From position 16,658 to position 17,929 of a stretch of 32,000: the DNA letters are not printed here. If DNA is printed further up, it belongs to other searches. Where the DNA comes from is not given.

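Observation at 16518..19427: Candidate uncharacterised archaeal exopolysaccharide-synthase system: small protein, double zinc-ribbon protein, processive GT2 synthase and mini membrane protein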

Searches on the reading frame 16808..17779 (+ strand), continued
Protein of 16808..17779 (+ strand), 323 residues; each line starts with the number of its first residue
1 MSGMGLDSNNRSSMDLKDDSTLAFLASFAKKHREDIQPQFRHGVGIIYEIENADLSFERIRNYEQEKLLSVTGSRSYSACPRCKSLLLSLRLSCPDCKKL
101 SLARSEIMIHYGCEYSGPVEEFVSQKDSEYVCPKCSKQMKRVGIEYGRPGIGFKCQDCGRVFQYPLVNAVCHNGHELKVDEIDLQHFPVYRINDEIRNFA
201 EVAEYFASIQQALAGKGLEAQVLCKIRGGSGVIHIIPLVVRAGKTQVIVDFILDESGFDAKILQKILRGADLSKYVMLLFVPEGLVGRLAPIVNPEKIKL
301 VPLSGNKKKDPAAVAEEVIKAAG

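Call 85: search_protein_families(library=pfam, proteins=[L018:4045-4278:+, L018:4286-4519:+, L021:7381-7614:+, L021:7622-7855:+, L033:9652-10209:+, L035:10541-11092:+, L035:6521-7471:+, L033:5662-6618:+, L013:7706-9148:+, L013:4560-5288:-], max_evalue=0.01)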
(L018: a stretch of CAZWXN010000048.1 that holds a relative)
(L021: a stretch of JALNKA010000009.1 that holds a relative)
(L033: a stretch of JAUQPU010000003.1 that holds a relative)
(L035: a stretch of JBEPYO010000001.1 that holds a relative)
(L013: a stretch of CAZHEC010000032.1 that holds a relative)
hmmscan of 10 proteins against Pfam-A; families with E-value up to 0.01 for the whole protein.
L018:4045-4278:+ (77 aa): 1 family
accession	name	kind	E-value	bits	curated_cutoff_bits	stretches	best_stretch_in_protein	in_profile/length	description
PF01037.27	AsnC_trans_reg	-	5.4e-14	52.3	25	1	7-76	1-71/73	Lrp/AsnC ligand binding domain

L018:4286-4519:+ (77 aa): 2 families
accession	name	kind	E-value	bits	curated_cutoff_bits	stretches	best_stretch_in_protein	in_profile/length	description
PF01037.27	AsnC_trans_reg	-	2.1e-11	44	25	1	14-76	8-71/73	Lrp/AsnC ligand binding domain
PF22482.2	AsnC_trans_reg_3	-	2.8e-05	24.6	24.4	1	18-76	26-83/95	PF0864 C-terminal dimeric alpha+beta barrel domain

L021:7381-7614:+ (77 aa): 1 family
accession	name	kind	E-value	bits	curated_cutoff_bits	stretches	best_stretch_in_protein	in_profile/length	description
PF01037.27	AsnC_trans_reg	-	1.7e-15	57.1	25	1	8-76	2-71/73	Lrp/AsnC ligand binding domain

L021:7622-7855:+ (77 aa): 2 families
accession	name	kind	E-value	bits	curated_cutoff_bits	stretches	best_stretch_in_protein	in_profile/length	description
PF01037.27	AsnC_trans_reg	-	9e-12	45.2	25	1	14-76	8-71/73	Lrp/AsnC ligand binding domain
PF22482.2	AsnC_trans_reg_3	-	9.8e-05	22.8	24.4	1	18-75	26-82/95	PF0864 C-terminal dimeric alpha+beta barrel domain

L033:9652-10209:+ (185 aa): 1 family
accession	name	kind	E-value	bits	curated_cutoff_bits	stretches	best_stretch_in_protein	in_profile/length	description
PF06197.19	DUF998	-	2.5e-17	63.6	30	1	11-182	2-183/184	Protein of unknown function (DUF998)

L035:10541-11092:+ (183 aa): 1 family
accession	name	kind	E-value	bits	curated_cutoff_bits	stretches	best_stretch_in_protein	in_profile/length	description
PF06197.19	DUF998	-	2.1e-16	60.5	30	1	9-180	3-183/184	Protein of unknown function (DUF998)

L035:6521-7471:+ (316 aa): 10 families
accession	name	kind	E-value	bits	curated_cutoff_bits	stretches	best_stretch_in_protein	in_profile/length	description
PF01370.27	Epimerase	-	4.1e-55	187.2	20.9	1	5-238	1-240/240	NAD dependent epimerase/dehydratase family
PF16363.11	GDP_Man_Dehyd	-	1.3e-49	169.9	27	1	6-304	1-330/332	GDP-mannose 4,6 dehydratase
PF01073.25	3Beta_HSD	-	1.4e-23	83.8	22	1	7-220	2-224/280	3-beta hydroxysteroid dehydrogenase/isomerase family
PF02719.21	Polysacc_synt_2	-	1.9e-18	67.1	20.2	1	5-258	1-249/293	Polysaccharide biosynthesis protein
PF04321.23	RmlD_sub_bind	-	1.5e-16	60.7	27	1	5-259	3-234/287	RmlD substrate binding domain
PF07993.18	NAD_binding_4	-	3.6e-15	56.2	20.1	1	7-185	1-216/258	Male sterility protein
PF13460.12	NAD_binding_10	-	3.9e-10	40.3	27.2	1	9-160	1-135/184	NAD(P)H-binding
PF00106.31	adh_short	-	1e-05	25.6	26.6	1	5-73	3-72/195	short chain dehydrogenase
PF08659.16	KR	-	0.00036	20.9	22.6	1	5-127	3-144/180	KR domain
PF05368.20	NmrA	-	0.009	16.1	27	0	2-88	2-79/298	NmrA-like family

L033:5662-6618:+ (318 aa): 9 families
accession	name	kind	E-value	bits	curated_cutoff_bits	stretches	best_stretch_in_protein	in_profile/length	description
PF01370.27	Epimerase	-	1.6e-55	188.6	20.9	1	5-238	1-240/240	NAD dependent epimerase/dehydratase family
PF16363.11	GDP_Man_Dehyd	-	3.4e-46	158.7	27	1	6-303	1-329/332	GDP-mannose 4,6 dehydratase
PF01073.25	3Beta_HSD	-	1.3e-24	87.2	22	1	7-226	2-230/280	3-beta hydroxysteroid dehydrogenase/isomerase family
PF02719.21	Polysacc_synt_2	-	6.5e-18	65.4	20.2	1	5-262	1-257/293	Polysaccharide biosynthesis protein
PF04321.23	RmlD_sub_bind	-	1.2e-16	61.1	27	1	5-260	3-235/287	RmlD substrate binding domain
PF07993.18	NAD_binding_4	-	4.3e-15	56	20.1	1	7-189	1-220/258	Male sterility protein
PF13460.12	NAD_binding_10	-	1.4e-09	38.5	27.2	1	9-165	1-140/184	NAD(P)H-binding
PF00106.31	adh_short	-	2.7e-06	27.4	26.6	1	5-73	3-72/195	short chain dehydrogenase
PF05368.20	NmrA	-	0.00036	20.6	27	1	4-263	4-240/298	NmrA-like family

L013:7706-9148:+ (480 aa): 3 families
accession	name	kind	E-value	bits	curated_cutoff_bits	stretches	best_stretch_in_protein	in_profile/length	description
PF19289.4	PmbA_TldD_3rd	-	2.4e-52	177.7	22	1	238-475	3-218/220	PmbA/TldA metallopeptidase C-terminal domain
PF01523.21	PmbA_TldD_1st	-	5.5e-14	52.5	20.9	1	21-85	1-65/65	PmbA/TldA metallopeptidase domain 1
PF19290.4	PmbA_TldD_2nd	-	2.3e-11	44.5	20.9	1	116-229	3-109/109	PmbA/TldA metallopeptidase central domain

L013:4560-5288:- (242 aa): 5 families
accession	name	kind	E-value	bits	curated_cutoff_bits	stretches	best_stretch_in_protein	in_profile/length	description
PF02915.23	Rubrerythrin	-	0.0003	21.6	22.8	1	121-235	5-137/137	Rubrerythrin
PF13384.12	HTH_23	-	0.00063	19.9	24.6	1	11-41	6-35/50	Homeodomain-like domain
PF01381.28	HTH_3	-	0.00096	19.6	23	1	17-48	4-34/55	Helix-turn-helix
PF13412.12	HTH_24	-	0.0068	16.4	21.9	0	25-44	19-38/48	Winged helix-turn-helix DNA-binding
PF13936.12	HTH_38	-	0.0081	16.3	27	0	12-40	10-37/44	Helix-turn-helix domain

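Call 87: search_protein_families(library=pfam, alignment_id=A5, max_evalue=0.1)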
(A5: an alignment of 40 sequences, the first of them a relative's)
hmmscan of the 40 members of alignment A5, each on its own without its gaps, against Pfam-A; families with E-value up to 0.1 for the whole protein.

A. member 1, P0211 (323 aa): 9 families
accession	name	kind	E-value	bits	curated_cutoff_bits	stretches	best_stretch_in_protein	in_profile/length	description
PF18551.6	TackOD1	-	3.7e-35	121.6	32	1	14-191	9-188/188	Thaumarchaeal output domain 1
PF05605.18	zf-Di19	-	0.0054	17.4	27.5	1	91-138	2-42/54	Drought induced 19 protein (Di19), zinc-binding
PF07191.17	Zn_ribbon_6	-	0.0064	16.9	25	0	152-179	2-29/67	Double zinc ribbon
PF18912.6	DZR_2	-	0.0095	16.2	27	0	112-139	12-33/56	Double zinc ribbon domain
PF24292.1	DUF7479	-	0.015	15.8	27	0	127-153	2-28/60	Domain of unknown function (DUF7479)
PF23451.1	Zn_ribbon_PaaD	-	0.016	15.3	27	0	90-105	13-28/53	PaaD zinc beta ribbon domain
PF23455.1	DUF7129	-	0.017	15.3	30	0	148-175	9-36/45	Domain of unknown function (DUF7129)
PF25206.1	DUF7836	-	0.024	14.9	26.7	1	127-159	7-39/59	Domain of unknown function (DUF7836)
PF08274.17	Zn_Ribbon_YjdM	-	0.025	15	30.8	1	118-136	10-28/30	PhnA Zinc-Ribbon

B. families by the number of members that match (of 40 scanned): 99 families (the first 25 are shown)
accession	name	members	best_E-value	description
PF18551.6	TackOD1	40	2.4e-42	Thaumarchaeal output domain 1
PF12773.13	DZR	30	3.9e-06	Double zinc ribbon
PF07191.17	Zn_ribbon_6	26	7e-05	Double zinc ribbon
PF25206.1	DUF7836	21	1.9e-05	Domain of unknown function (DUF7836)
PF01155.25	HypA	20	1.4e-05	Hydrogenase/urease nickel incorporation, metallochaperone, hypA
PF09723.15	Zn_ribbon_8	19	6e-06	Zinc ribbon domain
PF23455.1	DUF7129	18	0.00014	Domain of unknown function (DUF7129)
PF12172.15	zf-ChsH2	15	0.00051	ChsH2, rubredoxin-like zinc ribbon domain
PF18912.6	DZR_2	15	0.0016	Double zinc ribbon domain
PF23451.1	Zn_ribbon_PaaD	14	6.5e-05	PaaD zinc beta ribbon domain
PF08271.17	Zn_Ribbon_TF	11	8.7e-07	TFIIB zinc-binding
PF07754.17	HVO_2753_ZBP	11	0.0003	Small zinc finger protein HVO_2753-like, Zn-binding pocket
PF05605.18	zf-Di19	10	0.00071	Drought induced 19 protein (Di19), zinc-binding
PF12760.12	Zn_ribbon_IS1595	10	0.0081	Transposase zinc-ribbon domain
PF03966.22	Trm112p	9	0.00028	Trm112p-like protein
PF04471.18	Mrr_cat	5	0.00012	Restriction endonuclease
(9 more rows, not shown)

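Call 88: search_protein_families(library=pfam, alignment_id=A1, max_evalue=0.1)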
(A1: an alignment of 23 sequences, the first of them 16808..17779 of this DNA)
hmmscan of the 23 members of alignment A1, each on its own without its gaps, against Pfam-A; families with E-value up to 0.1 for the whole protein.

A. member 1, window:16808-17779:+ (323 aa): 7 families
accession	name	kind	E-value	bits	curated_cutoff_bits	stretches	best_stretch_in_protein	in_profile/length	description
PF18551.6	TackOD1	-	9.7e-29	100.7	32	1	45-190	36-186/188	Thaumarchaeal output domain 1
PF09723.15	Zn_ribbon_8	-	0.0023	18.3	34.4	1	111-142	6-40/41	Zinc ribbon domain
PF25206.1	DUF7836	-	0.0036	17.6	26.7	0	131-160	9-38/59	Domain of unknown function (DUF7836)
PF07282.18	Cas12f1-like_TNB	-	0.026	15.1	26.3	0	108-161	7-49/60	Cas12f1-like, TNB domain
PF01780.25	Ribosomal_L37ae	-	0.034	14.7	21.9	0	110-161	14-60/85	Ribosomal L37ae protein family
PF12773.13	DZR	-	0.063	13.9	27.3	0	78-99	13-32/45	Double zinc ribbon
PF07191.17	Zn_ribbon_6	-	0.068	13.6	25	0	77-99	16-37/67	Double zinc ribbon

B. families by the number of members that match (of 23 scanned): 41 families (the first 25 are shown)
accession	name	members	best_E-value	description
PF18551.6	TackOD1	23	2.5e-34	Thaumarchaeal output domain 1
PF25206.1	DUF7836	22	0.00032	Domain of unknown function (DUF7836)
PF09723.15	Zn_ribbon_8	17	4.3e-06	Zinc ribbon domain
PF12773.13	DZR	10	0.00044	Double zinc ribbon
PF03966.22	Trm112p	9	0.0021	Trm112p-like protein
PF01780.25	Ribosomal_L37ae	8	0.016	Ribosomal L37ae protein family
PF25207.1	DUF7837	5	0.0049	Domain of unknown function (DUF7837)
PF07282.18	Cas12f1-like_TNB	5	0.01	Cas12f1-like, TNB domain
PF03854.20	zf-P11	4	0.012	P-11 zinc finger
PF08271.17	Zn_Ribbon_TF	3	0.0084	TFIIB zinc-binding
PF06827.20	zf-FPG_IleRS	3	0.014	Zinc finger found in FPG and IleRS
PF01155.25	HypA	3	0.018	Hydrogenase/urease nickel incorporation, metallochaperone, hypA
PF07191.17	Zn_ribbon_6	3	0.054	Double zinc ribbon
PF08792.16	A2L_zn_ribbon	2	0.0019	A2L zinc ribbon domain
PF12760.12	Zn_ribbon_IS1595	2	0.0061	Transposase zinc-ribbon domain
PF04471.18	Mrr_cat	1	0.0051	Restriction endonuclease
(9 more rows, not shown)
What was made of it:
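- On Pfam TackOD1 (PF18551): All 23 orthologues match (call 88).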

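Call 89: search_protein_families(library=padloc, proteins=[window:16808-17779:+, P0321, P0211], max_evalue=0.01)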
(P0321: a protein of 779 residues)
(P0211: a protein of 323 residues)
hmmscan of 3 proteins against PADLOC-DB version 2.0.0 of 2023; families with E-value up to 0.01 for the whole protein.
window:16808-17779:+ (323 aa): 0 families

P0321 (779 aa): 0 families

P0211 (323 aa): 0 families
